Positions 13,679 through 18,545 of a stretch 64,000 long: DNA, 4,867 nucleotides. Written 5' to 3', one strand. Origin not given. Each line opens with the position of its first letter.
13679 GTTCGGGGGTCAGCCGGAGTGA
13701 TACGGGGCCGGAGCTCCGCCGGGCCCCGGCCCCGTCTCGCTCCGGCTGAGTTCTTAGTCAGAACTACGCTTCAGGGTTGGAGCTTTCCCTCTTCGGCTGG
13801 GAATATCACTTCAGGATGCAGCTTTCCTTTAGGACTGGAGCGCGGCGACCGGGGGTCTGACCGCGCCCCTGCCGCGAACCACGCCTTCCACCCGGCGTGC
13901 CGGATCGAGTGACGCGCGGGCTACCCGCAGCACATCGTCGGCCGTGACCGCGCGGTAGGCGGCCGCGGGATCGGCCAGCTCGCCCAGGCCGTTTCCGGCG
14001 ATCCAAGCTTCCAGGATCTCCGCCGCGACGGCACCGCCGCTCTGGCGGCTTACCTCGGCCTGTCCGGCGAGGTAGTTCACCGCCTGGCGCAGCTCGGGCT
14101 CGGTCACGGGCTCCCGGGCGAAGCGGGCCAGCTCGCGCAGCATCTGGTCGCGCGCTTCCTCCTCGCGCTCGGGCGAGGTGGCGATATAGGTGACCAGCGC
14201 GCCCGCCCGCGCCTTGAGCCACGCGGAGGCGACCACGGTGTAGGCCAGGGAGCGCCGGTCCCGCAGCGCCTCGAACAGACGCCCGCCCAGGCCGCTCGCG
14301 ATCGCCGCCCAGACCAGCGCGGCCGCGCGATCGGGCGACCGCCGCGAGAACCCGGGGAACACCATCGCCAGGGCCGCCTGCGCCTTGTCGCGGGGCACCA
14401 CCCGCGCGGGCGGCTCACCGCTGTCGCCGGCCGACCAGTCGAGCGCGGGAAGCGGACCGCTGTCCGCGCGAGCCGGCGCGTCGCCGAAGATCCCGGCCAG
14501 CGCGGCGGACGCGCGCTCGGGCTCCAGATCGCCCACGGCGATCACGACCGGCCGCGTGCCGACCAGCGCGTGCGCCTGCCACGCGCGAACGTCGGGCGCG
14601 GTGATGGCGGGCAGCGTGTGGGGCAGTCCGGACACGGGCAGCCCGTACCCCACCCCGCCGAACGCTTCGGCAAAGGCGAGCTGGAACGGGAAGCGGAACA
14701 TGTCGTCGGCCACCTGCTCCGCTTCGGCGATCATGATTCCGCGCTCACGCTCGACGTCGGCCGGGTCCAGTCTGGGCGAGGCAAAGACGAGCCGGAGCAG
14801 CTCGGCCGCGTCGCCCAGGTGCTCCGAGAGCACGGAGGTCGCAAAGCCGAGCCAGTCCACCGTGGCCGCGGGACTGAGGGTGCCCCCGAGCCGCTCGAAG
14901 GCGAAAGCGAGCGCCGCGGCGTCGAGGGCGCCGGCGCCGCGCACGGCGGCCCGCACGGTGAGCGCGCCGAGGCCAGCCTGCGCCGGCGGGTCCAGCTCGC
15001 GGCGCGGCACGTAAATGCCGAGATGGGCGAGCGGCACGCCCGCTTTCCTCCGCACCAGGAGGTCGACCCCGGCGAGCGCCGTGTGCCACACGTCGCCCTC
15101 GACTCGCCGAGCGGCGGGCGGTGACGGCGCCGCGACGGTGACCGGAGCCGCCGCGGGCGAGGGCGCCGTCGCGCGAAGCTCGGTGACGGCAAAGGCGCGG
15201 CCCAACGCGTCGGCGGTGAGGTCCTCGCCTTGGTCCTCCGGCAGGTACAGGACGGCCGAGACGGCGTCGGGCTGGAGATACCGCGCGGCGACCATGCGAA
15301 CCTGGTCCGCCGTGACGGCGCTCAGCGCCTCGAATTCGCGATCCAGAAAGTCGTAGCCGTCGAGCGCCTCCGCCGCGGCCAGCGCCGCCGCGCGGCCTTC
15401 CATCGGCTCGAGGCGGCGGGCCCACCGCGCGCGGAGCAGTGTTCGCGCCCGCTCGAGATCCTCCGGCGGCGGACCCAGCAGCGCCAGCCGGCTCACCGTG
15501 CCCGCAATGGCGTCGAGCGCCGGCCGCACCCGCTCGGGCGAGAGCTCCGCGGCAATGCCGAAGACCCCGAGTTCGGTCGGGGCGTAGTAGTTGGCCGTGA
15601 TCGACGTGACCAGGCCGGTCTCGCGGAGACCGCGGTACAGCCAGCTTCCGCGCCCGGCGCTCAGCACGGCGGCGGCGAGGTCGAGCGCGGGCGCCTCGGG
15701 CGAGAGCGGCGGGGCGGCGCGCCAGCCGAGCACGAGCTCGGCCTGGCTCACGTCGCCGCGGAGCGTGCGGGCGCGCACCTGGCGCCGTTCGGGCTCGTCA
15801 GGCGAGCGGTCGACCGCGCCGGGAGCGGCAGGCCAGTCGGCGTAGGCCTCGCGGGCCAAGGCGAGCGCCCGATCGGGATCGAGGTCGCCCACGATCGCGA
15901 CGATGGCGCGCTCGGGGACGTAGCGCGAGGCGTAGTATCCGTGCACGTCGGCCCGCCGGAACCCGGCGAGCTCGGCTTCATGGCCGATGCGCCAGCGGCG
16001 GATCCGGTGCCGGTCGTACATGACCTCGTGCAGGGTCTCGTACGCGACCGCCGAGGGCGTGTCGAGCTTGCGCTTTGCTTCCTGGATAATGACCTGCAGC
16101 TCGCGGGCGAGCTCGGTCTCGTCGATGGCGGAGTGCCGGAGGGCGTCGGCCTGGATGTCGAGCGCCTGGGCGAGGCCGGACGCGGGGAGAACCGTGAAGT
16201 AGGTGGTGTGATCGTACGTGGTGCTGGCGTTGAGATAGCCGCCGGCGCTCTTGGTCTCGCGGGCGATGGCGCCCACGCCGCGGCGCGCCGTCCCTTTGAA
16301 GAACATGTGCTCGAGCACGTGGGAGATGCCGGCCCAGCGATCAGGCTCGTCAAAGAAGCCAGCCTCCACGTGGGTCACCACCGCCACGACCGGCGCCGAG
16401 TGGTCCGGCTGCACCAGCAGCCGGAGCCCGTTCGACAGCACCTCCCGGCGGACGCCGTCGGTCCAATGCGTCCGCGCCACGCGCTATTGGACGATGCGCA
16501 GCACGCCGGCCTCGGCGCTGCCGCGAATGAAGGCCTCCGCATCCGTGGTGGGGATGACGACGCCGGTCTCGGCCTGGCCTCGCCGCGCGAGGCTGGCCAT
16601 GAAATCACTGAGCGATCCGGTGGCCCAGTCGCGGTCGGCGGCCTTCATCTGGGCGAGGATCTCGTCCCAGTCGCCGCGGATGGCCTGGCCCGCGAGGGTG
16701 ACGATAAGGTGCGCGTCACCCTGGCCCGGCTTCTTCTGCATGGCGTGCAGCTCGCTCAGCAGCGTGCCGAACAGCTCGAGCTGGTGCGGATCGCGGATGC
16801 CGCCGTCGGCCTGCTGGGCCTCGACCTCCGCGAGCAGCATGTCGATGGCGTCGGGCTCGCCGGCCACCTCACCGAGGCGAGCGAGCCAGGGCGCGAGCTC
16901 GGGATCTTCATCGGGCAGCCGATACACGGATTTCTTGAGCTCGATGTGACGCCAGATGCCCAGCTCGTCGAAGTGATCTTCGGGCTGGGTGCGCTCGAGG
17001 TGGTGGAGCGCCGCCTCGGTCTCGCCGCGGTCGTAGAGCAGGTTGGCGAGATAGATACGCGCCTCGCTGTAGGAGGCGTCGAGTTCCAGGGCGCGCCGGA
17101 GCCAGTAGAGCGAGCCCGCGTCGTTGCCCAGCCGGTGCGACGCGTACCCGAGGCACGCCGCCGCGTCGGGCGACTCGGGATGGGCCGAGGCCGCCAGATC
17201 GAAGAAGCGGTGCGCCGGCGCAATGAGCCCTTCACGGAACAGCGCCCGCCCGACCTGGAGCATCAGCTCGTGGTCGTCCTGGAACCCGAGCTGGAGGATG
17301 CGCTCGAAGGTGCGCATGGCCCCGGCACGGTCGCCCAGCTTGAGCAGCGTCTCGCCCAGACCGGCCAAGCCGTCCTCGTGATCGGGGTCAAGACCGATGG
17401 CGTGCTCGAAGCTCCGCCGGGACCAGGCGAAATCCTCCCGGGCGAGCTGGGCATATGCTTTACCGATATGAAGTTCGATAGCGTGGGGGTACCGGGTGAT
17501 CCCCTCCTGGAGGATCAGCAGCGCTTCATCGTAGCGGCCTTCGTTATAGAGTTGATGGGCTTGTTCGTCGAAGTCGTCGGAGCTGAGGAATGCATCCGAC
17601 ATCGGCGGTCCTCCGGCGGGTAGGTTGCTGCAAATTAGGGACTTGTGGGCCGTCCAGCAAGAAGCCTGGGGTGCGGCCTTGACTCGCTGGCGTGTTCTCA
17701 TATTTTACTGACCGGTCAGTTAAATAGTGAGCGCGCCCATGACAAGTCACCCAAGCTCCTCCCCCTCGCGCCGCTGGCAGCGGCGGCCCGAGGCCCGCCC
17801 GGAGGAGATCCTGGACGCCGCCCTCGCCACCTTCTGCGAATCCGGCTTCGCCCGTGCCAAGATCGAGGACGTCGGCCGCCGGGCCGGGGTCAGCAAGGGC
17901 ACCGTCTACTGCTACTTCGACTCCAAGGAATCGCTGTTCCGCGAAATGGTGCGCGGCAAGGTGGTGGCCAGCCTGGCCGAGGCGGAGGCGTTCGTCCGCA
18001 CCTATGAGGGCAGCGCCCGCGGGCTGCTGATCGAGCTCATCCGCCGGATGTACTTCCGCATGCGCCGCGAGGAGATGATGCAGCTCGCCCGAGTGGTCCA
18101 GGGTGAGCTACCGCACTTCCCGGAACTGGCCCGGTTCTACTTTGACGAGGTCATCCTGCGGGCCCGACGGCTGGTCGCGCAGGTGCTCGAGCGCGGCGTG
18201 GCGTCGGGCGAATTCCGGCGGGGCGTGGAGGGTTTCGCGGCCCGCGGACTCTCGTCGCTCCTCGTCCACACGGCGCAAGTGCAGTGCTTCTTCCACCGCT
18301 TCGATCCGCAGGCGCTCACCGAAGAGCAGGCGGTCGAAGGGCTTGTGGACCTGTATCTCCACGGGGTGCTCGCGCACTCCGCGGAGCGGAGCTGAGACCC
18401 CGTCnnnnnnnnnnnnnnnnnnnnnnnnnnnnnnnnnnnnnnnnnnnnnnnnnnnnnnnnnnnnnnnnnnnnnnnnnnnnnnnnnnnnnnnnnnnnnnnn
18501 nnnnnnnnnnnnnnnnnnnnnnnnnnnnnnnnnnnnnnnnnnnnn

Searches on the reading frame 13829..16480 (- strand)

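Call 45: search_protein_families(library=pfam, proteins=[window:13829-16480:-], max_evalue=0.0001)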
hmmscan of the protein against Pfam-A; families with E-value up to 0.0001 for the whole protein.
window:13829-16480:- (883 aa): 2 families
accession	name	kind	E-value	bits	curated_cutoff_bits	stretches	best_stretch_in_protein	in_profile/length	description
PF05193.26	Peptidase_M16_C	-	4.8e-52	176.9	23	2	175-348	3-180/181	Peptidase M16 inactive domain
PF00675.25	Peptidase_M16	-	5.2e-34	117.7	22.3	2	22-160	3-141/149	Insulinase (Peptidase family M16)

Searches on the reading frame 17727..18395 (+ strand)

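Call 44: search_protein_families(library=pfam, proteins=[window:17727-18395:+], max_evalue=0.0001)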
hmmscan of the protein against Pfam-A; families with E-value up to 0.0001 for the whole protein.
window:17727-18395:+ (222 aa): 3 families
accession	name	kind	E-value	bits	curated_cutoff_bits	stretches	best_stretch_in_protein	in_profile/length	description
PF00440.29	TetR_N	-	1e-15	57.7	24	1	28-74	1-47/47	Bacterial regulatory proteins, tetR family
PF14246.11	TetR_C_7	-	2.6e-14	53.7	22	1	101-211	3-114/119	AefR-like transcriptional repressor, C-terminal domain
PF16859.10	TetR_C_11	-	7.1e-08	33.3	32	1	94-168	4-78/113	Tetracyclin repressor-like, C-terminal domain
